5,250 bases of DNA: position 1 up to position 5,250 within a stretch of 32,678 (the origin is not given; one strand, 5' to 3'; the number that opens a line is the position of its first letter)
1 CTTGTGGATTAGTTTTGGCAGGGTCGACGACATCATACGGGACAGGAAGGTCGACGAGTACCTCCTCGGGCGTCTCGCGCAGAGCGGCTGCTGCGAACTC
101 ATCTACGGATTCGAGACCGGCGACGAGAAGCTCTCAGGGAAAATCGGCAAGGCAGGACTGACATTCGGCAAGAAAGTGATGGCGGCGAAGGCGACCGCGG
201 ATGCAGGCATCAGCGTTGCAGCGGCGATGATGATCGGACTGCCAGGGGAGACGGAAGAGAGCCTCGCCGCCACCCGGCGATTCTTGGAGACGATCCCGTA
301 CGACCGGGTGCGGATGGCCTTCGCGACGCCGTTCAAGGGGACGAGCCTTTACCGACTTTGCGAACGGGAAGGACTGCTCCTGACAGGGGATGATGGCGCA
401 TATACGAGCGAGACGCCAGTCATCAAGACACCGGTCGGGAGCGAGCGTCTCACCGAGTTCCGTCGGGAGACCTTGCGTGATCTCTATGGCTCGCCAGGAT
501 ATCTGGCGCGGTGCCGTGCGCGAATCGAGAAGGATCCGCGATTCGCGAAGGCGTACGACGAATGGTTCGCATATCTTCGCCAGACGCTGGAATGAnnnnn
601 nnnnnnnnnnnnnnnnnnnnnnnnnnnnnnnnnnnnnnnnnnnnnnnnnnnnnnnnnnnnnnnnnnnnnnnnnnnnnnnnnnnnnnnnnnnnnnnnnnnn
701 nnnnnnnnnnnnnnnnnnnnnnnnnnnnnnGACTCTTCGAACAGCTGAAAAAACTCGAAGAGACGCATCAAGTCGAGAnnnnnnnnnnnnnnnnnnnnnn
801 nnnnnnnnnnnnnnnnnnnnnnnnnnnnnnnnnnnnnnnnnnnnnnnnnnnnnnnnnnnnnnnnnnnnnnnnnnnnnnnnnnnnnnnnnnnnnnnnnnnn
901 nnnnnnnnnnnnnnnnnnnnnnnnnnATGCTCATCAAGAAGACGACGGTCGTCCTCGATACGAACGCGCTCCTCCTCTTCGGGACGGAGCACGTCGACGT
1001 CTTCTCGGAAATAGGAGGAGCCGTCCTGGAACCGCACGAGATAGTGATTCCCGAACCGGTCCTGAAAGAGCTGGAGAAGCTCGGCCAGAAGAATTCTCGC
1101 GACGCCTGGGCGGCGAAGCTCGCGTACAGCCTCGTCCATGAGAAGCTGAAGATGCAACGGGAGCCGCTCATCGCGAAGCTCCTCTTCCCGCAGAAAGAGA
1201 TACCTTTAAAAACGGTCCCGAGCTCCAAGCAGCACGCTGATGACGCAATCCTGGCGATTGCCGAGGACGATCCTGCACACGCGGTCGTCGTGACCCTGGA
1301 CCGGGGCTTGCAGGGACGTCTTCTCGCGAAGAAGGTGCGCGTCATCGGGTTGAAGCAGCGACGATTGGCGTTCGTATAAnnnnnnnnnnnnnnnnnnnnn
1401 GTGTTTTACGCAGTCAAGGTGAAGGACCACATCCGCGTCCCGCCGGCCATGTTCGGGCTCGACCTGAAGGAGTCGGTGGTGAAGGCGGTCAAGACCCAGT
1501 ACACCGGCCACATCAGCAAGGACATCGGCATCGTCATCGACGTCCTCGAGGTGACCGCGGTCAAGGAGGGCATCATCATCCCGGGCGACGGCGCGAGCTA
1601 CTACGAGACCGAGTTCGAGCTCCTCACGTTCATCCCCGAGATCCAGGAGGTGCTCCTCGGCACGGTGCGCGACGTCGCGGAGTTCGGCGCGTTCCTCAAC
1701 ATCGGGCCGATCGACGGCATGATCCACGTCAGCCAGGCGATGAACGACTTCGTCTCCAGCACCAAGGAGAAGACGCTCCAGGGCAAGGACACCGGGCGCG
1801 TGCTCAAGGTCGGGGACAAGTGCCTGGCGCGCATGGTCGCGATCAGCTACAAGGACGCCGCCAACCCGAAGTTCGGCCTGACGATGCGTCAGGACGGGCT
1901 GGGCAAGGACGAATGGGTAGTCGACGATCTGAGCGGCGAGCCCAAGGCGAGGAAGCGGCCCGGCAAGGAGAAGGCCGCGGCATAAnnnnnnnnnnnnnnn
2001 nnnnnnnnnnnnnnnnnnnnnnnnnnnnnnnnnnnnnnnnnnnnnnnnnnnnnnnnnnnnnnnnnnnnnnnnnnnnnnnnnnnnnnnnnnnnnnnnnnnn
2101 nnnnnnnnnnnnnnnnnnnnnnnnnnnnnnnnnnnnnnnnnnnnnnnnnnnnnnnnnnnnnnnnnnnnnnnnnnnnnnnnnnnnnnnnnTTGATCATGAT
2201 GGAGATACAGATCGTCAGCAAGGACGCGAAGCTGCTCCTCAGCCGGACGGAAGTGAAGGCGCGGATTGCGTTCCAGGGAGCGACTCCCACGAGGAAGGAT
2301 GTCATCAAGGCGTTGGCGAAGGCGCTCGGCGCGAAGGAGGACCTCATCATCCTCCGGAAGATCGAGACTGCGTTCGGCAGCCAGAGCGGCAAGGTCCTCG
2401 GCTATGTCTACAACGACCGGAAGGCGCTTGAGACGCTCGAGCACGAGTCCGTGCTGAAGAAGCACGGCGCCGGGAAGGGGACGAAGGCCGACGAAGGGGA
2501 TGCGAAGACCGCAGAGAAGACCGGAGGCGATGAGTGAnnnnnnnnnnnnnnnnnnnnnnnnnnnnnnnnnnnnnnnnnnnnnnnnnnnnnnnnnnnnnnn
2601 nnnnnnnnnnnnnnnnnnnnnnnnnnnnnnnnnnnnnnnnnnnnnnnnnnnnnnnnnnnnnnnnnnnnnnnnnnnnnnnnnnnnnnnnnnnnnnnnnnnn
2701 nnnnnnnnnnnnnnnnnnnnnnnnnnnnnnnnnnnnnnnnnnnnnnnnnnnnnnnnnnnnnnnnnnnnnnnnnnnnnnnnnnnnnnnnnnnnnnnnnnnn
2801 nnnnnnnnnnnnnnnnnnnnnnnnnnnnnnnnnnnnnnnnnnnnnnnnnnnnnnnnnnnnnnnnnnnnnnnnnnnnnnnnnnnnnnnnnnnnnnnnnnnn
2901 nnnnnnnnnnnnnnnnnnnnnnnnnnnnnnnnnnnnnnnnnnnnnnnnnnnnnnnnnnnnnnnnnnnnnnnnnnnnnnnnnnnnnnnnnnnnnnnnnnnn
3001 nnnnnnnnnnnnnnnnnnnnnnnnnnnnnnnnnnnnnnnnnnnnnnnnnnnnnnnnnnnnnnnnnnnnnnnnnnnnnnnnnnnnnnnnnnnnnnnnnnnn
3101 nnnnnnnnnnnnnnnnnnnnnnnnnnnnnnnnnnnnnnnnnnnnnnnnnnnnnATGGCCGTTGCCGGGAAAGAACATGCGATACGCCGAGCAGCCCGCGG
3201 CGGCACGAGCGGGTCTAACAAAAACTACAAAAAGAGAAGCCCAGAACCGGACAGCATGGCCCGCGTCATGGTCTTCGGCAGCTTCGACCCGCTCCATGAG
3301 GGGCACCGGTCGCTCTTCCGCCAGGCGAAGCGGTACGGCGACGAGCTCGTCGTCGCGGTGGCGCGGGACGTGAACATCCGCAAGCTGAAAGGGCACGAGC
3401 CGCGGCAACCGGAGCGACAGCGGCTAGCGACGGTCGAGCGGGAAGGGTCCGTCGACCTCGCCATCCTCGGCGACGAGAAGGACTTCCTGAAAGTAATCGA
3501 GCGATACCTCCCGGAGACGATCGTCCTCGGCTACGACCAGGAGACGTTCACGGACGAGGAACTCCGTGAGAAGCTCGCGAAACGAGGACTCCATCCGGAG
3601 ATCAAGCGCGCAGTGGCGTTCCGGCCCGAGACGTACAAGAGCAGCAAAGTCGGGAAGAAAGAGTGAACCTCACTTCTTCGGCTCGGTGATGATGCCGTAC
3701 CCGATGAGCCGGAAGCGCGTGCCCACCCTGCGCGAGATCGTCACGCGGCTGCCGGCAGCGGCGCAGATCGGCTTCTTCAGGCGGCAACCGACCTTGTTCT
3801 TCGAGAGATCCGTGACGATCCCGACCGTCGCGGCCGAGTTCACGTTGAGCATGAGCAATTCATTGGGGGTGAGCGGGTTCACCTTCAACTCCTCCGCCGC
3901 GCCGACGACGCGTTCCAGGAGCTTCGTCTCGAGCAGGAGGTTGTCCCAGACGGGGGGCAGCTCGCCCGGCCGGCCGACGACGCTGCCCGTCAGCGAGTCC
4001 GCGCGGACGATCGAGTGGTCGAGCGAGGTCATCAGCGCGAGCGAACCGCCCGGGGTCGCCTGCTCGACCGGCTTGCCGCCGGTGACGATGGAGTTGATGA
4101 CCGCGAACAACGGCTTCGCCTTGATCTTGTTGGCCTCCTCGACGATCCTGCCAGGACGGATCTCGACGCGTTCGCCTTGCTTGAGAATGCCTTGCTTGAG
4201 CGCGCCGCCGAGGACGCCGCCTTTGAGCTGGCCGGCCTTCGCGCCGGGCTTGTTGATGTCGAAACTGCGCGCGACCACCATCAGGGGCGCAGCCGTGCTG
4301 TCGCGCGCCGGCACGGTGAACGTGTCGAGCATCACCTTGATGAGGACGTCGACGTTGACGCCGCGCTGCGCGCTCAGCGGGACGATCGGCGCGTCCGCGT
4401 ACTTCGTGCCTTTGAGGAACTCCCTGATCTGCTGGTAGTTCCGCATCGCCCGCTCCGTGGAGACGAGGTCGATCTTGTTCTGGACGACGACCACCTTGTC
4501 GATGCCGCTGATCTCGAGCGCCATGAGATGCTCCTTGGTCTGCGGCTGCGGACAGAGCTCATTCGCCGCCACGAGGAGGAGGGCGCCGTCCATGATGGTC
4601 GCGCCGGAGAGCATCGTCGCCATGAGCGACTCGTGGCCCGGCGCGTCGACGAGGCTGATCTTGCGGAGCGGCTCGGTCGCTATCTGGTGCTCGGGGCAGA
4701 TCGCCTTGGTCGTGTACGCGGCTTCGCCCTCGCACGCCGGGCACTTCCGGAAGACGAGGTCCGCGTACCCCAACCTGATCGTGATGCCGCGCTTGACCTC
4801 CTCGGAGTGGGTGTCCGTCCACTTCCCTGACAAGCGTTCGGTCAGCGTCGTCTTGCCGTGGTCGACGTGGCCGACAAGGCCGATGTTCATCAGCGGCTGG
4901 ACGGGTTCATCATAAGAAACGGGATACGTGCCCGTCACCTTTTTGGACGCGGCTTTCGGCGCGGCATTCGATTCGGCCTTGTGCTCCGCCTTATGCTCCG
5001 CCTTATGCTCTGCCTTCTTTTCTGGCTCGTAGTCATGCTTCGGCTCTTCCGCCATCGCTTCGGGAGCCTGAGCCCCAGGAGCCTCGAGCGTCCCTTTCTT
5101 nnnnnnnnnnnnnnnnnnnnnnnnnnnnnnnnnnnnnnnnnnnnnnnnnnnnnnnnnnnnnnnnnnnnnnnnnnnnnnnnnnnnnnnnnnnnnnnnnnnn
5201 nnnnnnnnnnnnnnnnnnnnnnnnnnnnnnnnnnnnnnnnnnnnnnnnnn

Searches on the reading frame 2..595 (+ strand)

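Call 104: search_protein_families(library=pfam, proteins=[window:2-595:+], max_evalue=0.01)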
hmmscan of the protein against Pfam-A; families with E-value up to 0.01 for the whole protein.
window:2-595:+ (197 aa): 1 family
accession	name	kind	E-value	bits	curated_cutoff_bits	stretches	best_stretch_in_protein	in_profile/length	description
PF04055.27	Radical_SAM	-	1.2e-05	26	29.5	1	21-95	93-166/166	Radical SAM superfamily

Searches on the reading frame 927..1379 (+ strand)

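Call 104: search_protein_families(library=pfam, proteins=[window:927-1379:+], max_evalue=0.01)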
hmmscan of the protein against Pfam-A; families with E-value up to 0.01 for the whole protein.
window:927-1379:+ (150 aa): 3 families
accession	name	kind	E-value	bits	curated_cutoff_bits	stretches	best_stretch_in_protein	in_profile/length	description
PF18477.7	PIN_9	-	2.4e-22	79.8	26.3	2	8-72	1-65/116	PIN like domain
PF13638.12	PIN_4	-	4.9e-08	33.8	21.9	1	8-129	1-118/132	PIN domain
PF02639.20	DUF188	-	0.00029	20.9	24.3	1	90-141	27-75/130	Uncharacterized BCR, YaiI/YqxD family COG1671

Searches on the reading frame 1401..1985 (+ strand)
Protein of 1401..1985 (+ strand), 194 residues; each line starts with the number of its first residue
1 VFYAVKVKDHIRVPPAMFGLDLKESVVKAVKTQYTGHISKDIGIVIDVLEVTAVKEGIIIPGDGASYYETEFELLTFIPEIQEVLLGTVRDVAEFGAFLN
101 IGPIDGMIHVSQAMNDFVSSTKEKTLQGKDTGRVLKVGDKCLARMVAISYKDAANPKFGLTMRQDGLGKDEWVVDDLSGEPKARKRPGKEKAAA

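Call 116: search_protein_families(library=pfam, proteins=[window:1401-1985:+], max_evalue=0.001)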
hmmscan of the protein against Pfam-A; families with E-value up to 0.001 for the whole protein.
window:1401-1985:+ (194 aa): 2 families
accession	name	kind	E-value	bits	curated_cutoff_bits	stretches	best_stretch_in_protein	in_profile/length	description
PF03876.22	SHS2_Rpb7-N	-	1.2e-12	48.2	24.8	1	8-64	1-57/57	SHS2 domain found in N terminus of Rpb7p/Rpc25p/MJ0397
PF00575.29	S1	-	1.2e-08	35.6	22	1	79-140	2-54/74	S1 RNA binding domain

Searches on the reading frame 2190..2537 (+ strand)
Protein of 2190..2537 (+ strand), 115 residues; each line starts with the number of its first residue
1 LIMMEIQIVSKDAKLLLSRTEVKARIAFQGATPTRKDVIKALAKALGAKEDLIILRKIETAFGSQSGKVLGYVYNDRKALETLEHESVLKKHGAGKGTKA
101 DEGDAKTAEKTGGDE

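Call 116: search_protein_families(library=pfam, proteins=[window:2190-2537:+], max_evalue=0.001)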
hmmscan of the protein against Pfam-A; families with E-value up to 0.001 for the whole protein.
window:2190-2537:+ (115 aa): 1 family
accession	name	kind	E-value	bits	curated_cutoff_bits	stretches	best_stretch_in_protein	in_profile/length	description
PF01282.25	Ribosomal_S24e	-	9.7e-19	67.7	24.5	1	8-96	2-91/95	Ribosomal protein S24e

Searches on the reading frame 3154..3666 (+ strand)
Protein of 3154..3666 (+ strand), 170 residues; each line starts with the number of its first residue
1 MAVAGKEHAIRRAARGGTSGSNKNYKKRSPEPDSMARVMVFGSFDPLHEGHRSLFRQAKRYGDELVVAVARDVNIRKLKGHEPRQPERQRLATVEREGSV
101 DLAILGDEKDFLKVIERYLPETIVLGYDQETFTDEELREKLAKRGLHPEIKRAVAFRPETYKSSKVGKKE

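Call 104: search_protein_families(library=pfam, proteins=[window:3154-3666:+], max_evalue=0.01)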
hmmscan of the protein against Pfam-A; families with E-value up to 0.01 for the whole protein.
window:3154-3666:+ (170 aa): 2 families
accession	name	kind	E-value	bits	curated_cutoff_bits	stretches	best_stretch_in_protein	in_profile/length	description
PF01467.32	CTP_transf_like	-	1.8e-18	67.5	21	1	40-166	2-130/133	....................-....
PF06574.18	FAD_syn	-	7.7e-05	23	27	1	36-65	7-36/158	FAD synthetase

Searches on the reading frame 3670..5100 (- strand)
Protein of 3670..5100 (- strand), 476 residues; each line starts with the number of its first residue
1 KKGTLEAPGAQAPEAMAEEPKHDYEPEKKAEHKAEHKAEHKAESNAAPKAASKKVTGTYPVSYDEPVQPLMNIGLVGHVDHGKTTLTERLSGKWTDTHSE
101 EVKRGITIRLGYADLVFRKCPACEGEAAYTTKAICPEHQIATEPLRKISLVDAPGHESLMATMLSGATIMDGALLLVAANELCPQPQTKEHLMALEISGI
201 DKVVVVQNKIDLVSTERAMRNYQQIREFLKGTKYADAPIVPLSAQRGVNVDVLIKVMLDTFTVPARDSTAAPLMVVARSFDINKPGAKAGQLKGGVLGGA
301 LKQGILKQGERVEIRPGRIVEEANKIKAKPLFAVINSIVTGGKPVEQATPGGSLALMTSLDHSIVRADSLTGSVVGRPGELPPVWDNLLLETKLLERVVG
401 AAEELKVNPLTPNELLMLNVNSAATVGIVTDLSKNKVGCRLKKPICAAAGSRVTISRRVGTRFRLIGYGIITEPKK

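Call 116: search_protein_families(library=pfam, proteins=[window:3670-5100:-], max_evalue=0.001)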
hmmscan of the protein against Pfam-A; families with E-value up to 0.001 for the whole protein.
window:3670-5100:- (476 aa): 4 families
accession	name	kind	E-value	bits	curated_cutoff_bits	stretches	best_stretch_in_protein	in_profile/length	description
PF00009.33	GTP_EFTU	-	3.3e-33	115.3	26.5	1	69-260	2-185/188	Elongation factor Tu GTP binding domain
PF09173.17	eIF2_C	-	5.6e-29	100.6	22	1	387-471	2-86/86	Initiation factor eIF2 gamma, C terminal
PF03193.22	RsgA_GTPase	-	0.00013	22.2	30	0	170-262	23-109/174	RsgA GTPase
PF01926.29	MMR_HSR1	-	0.00091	19.8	21.9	0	73-193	2-98/113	50S ribosome-binding GTPase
